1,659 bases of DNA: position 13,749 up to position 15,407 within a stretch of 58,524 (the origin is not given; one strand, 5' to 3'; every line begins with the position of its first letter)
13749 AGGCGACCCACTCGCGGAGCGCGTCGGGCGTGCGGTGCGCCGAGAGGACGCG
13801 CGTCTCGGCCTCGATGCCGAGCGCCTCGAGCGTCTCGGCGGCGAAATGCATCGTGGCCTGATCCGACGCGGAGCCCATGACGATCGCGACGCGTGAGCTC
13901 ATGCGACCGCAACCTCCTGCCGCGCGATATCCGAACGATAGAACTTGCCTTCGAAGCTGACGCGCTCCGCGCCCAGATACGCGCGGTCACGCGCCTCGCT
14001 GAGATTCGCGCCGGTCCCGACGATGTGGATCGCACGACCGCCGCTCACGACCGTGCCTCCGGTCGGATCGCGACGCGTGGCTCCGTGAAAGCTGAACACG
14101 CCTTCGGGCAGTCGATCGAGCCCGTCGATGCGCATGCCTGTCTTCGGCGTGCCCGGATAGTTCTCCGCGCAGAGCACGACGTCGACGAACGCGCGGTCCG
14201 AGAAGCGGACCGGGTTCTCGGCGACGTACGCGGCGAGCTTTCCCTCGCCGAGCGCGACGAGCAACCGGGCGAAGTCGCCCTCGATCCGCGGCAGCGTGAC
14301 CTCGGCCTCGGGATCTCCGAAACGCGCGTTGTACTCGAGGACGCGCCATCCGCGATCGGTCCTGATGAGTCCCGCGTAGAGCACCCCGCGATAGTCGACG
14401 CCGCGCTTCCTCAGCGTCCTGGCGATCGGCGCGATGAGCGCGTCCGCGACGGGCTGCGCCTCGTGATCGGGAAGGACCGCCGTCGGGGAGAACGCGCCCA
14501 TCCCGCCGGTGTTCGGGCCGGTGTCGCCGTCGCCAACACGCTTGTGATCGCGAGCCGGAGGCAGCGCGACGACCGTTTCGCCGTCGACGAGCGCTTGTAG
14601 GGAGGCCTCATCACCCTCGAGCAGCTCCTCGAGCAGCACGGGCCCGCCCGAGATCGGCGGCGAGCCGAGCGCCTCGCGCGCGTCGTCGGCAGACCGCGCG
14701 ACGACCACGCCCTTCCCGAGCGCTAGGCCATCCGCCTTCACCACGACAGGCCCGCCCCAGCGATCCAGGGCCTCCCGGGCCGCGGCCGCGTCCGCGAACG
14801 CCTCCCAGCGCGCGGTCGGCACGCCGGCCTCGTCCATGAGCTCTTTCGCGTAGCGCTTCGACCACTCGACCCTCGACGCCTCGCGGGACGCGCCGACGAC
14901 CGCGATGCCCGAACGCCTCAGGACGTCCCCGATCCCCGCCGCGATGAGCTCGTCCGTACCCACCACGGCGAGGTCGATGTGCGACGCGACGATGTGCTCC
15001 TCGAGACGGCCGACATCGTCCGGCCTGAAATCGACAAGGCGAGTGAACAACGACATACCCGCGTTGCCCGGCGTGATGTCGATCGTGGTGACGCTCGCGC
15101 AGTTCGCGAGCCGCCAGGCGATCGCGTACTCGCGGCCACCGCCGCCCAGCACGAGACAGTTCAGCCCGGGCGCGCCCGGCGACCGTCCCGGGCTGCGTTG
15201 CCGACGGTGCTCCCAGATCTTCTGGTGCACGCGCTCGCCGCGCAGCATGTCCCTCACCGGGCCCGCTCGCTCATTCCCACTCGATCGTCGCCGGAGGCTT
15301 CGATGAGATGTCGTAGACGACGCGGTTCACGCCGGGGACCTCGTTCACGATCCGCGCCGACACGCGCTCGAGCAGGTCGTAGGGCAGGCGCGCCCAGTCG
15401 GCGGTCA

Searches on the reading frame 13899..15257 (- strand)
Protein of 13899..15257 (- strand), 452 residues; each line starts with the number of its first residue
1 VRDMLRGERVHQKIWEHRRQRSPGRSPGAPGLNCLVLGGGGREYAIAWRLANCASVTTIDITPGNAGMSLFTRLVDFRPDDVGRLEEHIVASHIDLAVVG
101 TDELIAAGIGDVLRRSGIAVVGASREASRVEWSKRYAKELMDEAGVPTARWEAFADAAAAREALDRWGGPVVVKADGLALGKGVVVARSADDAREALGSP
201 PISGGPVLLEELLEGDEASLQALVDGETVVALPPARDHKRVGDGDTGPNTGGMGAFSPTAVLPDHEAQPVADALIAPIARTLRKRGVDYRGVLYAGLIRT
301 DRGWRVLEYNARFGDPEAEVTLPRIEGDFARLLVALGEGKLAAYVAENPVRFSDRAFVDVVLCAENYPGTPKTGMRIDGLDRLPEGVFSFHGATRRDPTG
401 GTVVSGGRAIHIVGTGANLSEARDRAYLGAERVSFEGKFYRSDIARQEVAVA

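Call 9: search_protein_families(library=pfam, proteins=[window:13899-15257:-], max_evalue=0.0001)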
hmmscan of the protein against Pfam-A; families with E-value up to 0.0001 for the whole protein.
window:13899-15257:- (452 aa): 4 families
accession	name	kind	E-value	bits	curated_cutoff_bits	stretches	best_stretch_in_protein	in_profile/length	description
PF01071.24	GARS_A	-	7.8e-62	209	27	1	133-318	2-194/194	Phosphoribosylglycinamide synthetase, ATP-grasp (A) domain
PF02844.21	GARS_N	-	3.4e-22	79.5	29.5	1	33-131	2-100/100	Phosphoribosylglycinamide synthetase, N domain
PF02843.22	GARS_C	-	9.2e-22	77.6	34.8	1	358-446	2-91/92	Phosphoribosylglycinamide synthetase, C domain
PF02222.28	ATP-grasp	-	5.5e-07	29.9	27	1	140-214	2-77/179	ATP-grasp domain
